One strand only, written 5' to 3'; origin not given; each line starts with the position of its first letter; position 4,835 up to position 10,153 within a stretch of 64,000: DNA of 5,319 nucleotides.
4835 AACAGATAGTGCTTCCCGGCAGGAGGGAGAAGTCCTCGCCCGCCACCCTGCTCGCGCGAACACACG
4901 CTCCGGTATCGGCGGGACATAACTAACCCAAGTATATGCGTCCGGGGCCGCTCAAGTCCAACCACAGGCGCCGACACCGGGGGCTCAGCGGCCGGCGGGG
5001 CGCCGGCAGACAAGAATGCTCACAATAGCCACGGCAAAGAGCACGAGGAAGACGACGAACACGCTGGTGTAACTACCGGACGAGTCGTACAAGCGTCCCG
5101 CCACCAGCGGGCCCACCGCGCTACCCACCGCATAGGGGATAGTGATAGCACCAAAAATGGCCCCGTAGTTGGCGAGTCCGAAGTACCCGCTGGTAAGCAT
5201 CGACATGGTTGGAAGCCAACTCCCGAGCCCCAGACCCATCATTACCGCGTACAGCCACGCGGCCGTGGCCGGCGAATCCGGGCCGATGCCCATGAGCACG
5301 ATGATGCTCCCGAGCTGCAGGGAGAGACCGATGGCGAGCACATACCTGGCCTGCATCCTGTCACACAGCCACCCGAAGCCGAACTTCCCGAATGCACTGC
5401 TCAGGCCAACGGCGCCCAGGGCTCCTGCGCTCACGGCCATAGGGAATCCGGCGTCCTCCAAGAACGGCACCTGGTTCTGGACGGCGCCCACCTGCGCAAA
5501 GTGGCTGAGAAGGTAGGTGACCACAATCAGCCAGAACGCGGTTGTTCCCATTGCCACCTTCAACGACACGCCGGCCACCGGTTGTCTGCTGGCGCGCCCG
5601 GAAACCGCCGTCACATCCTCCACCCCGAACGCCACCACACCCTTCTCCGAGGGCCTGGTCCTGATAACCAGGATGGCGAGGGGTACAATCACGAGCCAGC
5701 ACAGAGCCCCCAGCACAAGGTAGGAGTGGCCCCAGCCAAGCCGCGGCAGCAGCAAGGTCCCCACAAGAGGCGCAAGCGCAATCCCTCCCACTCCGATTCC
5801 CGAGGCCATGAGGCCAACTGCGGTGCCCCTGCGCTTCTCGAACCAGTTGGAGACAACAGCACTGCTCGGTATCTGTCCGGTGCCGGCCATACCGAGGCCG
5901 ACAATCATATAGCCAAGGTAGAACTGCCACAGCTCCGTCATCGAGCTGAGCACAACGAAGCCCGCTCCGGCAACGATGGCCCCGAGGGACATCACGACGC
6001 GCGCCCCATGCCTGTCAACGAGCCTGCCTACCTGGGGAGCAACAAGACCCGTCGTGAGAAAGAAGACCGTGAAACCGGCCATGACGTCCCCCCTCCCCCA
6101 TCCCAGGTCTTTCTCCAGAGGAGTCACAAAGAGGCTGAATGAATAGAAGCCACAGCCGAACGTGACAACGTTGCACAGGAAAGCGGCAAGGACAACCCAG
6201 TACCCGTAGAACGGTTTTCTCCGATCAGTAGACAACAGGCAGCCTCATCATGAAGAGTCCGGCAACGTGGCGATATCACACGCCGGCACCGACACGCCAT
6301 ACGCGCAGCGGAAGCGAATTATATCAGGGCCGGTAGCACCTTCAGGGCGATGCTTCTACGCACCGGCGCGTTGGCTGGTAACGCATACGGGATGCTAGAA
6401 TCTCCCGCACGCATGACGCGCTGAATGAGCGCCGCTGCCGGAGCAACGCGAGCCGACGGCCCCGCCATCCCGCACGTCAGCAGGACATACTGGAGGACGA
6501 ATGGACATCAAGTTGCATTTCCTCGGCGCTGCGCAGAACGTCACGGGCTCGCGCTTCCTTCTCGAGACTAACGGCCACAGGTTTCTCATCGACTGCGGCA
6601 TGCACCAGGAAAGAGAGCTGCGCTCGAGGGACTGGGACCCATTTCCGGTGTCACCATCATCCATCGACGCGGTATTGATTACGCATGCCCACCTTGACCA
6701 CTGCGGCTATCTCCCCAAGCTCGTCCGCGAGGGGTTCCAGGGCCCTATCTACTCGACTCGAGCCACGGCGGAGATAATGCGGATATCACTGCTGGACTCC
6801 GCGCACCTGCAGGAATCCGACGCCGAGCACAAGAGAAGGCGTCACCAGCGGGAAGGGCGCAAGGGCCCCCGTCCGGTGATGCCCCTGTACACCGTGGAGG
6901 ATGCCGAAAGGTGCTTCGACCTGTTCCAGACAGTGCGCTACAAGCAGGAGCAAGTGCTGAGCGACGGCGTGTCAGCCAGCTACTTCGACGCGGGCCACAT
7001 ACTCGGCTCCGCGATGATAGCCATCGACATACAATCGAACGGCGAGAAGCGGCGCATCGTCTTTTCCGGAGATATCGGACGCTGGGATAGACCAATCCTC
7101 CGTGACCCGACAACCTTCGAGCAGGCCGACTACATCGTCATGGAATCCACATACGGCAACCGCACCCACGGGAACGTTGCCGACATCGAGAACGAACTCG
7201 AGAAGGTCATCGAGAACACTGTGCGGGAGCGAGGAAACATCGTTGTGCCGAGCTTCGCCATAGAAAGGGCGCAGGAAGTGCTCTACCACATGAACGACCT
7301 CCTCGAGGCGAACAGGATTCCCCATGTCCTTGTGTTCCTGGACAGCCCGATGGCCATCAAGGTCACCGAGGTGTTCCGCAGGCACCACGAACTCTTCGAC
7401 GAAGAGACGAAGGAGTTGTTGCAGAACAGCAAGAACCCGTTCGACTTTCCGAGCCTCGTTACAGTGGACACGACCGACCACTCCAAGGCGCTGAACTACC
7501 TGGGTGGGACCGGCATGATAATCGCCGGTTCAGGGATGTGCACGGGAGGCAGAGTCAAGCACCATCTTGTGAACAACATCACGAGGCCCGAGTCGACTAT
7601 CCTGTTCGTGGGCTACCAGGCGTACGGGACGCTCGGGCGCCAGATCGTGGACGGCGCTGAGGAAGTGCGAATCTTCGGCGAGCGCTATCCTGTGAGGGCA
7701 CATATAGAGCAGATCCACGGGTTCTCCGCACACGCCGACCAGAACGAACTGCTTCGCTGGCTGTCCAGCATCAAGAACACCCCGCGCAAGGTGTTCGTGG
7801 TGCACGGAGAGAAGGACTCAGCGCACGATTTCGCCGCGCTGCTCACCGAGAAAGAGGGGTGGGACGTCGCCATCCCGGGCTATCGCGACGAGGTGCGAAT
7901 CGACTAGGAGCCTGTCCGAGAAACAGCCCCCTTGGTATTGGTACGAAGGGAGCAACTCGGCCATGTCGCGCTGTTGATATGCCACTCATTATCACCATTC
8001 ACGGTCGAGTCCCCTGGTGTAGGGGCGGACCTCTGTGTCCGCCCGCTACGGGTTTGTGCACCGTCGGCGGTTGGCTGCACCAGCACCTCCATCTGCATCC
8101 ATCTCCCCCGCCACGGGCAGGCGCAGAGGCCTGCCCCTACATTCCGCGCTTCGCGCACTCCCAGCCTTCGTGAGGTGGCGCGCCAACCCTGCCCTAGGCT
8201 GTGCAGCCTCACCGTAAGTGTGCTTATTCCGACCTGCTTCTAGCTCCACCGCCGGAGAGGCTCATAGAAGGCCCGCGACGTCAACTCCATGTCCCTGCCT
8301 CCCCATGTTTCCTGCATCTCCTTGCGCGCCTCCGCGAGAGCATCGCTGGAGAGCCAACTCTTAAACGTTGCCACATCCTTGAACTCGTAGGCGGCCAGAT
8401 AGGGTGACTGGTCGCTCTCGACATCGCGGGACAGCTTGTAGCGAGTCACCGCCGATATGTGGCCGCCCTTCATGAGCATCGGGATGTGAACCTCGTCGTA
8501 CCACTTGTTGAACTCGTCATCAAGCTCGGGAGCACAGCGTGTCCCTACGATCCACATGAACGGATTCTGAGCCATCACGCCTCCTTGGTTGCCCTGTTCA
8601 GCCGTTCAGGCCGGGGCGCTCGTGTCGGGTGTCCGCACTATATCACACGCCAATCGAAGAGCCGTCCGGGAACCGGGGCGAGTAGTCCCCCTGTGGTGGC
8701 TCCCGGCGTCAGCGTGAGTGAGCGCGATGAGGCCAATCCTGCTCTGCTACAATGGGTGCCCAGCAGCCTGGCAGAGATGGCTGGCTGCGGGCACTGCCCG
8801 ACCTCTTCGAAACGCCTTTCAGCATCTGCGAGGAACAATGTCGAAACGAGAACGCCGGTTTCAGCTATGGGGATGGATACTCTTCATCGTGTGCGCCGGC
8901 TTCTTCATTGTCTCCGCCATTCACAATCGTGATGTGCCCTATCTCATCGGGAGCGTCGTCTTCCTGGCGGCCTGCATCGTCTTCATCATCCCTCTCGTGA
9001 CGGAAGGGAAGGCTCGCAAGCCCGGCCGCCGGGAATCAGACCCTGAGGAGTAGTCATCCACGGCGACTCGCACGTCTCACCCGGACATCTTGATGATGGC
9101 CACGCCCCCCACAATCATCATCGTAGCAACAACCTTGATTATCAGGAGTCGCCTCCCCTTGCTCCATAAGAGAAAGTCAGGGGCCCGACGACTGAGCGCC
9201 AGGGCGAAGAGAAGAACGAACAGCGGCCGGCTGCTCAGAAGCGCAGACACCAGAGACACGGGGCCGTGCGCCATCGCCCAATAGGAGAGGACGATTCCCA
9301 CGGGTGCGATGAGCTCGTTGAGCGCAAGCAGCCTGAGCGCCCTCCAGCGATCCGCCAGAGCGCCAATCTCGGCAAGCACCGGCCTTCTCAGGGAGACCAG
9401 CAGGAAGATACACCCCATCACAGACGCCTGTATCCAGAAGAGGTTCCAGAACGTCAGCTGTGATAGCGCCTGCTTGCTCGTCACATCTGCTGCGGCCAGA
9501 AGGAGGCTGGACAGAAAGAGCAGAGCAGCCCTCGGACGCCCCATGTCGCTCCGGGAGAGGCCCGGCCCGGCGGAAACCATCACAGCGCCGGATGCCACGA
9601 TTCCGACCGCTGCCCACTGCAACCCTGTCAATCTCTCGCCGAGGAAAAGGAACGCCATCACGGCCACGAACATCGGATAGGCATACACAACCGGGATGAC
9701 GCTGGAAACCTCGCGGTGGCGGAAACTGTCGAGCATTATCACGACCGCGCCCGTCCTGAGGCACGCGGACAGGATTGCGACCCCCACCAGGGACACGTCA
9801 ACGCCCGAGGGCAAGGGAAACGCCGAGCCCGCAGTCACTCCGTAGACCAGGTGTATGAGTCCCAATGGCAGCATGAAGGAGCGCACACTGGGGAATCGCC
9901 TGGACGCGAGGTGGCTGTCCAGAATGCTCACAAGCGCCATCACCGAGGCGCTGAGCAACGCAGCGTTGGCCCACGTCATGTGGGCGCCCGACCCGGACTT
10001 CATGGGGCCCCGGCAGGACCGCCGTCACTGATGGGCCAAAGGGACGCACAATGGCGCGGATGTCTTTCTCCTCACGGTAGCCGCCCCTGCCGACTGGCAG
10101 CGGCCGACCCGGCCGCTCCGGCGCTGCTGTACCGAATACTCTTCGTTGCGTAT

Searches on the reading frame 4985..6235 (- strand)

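Call 64: search_protein_families(library=pfam, proteins=[window:4985-6235:-], max_evalue=0.00001)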
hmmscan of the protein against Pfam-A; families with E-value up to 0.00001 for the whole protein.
window:4985-6235:- (416 aa): 1 family
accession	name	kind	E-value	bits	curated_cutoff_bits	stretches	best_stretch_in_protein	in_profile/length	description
PF07690.21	MFS_1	-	6.3e-44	150.7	33.4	2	22-365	4-336/347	Major Facilitator Superfamily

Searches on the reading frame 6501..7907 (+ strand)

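Call 64: search_protein_families(library=pfam, proteins=[window:6501-7907:+], max_evalue=0.00001)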
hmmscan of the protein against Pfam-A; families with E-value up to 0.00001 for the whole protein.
window:6501-7907:+ (468 aa): 5 families
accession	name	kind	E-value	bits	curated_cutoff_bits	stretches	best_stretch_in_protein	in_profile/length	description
PF10996.14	Beta-Casp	-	1.9e-38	132.1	27.7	1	257-382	1-120/120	Beta-Casp domain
PF07521.17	RMMBL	-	3.3e-24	85.1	21.6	1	396-459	2-63/63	Zn-dependent metallo-hydrolase RNA specificity domain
PF16661.11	Lactamase_B_6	-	1.5e-17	64.1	27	1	20-179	1-153/193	Metallo-beta-lactamase superfamily domain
PF00753.33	Lactamase_B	-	7e-12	46.1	22.7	1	19-99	9-88/196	Metallo-beta-lactamase superfamily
PF12706.13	Lactamase_B_2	-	7.9e-12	45.6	27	1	26-96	1-73/200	Beta-lactamase superfamily domain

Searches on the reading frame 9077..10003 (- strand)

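Call 64: search_protein_families(library=pfam, proteins=[window:9077-10003:-], max_evalue=0.00001)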
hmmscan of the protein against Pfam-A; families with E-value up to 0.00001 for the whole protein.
window:9077-10003:- (308 aa): 1 family
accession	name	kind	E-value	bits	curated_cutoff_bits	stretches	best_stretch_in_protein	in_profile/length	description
PF00892.27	EamA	-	6.4e-14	52.8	28.2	1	13-144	5-134/135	EamA-like transporter family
